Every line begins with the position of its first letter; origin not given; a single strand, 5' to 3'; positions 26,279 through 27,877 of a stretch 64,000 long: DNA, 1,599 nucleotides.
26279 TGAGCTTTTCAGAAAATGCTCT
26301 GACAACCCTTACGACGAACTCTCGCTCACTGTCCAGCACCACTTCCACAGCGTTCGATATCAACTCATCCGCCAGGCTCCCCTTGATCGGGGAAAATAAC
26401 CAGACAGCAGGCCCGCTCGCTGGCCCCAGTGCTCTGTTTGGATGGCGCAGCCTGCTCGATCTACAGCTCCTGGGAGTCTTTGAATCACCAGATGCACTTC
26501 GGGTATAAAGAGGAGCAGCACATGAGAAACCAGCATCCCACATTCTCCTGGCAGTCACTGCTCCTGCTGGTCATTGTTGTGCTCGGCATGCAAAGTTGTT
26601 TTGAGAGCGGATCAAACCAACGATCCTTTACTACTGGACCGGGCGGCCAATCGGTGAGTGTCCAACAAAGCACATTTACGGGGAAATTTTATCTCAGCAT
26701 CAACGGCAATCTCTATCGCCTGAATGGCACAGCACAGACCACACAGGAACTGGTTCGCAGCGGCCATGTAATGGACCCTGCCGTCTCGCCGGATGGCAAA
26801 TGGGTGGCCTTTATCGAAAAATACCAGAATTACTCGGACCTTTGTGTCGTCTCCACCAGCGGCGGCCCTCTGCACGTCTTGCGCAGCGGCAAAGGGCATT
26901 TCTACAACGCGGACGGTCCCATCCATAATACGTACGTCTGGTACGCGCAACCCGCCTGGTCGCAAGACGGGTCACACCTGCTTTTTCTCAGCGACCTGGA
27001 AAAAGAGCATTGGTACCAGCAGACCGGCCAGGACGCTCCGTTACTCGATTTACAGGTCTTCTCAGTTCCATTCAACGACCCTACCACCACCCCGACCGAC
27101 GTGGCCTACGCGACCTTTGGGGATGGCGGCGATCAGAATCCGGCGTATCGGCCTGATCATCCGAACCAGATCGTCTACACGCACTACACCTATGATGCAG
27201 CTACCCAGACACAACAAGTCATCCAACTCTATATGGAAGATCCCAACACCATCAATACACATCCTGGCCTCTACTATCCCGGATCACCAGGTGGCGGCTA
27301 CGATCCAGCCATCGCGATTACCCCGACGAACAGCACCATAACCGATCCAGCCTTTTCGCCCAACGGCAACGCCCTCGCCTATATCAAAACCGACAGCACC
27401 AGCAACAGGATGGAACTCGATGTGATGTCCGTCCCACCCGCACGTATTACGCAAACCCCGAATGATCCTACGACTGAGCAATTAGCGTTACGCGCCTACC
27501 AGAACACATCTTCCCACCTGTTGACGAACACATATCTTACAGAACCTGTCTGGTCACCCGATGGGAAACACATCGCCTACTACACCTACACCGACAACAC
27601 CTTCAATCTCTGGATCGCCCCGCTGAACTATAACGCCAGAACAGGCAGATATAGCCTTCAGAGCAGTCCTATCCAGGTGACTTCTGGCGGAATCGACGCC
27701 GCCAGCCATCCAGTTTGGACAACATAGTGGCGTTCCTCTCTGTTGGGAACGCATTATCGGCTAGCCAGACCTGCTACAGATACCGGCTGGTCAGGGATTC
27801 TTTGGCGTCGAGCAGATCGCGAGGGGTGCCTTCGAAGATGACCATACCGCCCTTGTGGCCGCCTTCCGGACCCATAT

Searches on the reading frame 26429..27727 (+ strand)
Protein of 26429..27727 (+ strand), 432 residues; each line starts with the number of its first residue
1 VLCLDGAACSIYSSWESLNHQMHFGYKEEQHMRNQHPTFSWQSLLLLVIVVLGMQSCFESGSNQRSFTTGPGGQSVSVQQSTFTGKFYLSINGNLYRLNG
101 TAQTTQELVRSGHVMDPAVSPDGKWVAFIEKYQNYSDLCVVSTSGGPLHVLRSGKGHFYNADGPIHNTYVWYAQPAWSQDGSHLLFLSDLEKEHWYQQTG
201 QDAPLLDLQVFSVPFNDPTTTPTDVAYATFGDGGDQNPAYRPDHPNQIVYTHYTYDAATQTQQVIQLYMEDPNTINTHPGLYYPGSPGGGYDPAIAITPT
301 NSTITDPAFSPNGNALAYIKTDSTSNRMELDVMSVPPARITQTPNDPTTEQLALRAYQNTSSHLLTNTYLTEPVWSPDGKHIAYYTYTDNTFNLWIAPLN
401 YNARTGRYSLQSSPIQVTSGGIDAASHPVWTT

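Call 6: search_protein_families(library=pfam, proteins=[window:26429-27727:+], max_evalue=0.01)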
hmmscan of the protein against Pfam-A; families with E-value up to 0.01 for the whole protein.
window:26429-27727:+ (432 aa): 5 families
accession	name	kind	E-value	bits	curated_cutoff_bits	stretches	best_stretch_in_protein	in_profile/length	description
PF07676.18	PD40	-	8.1e-20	70.7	20.9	2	371-396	12-38/38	WD40-like Beta Propeller Repeat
PF00930.27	DPPIV_N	-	2e-07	30.6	22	0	82-132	12-63/354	Dipeptidyl peptidase IV (DPP IV) N-terminal region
PF10647.15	Gmad1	-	6.4e-05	23.4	20.5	0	93-152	1-63/251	Lipoprotein LpqB beta-propeller domain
PF00400.38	WD40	-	0.0015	19.4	27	0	110-127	5-27/39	WD domain, G-beta repeat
PF25174.1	Beta-prop_THOC3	-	0.0089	15.5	305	0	366-395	87-115/272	THOC3 beta-propeller domain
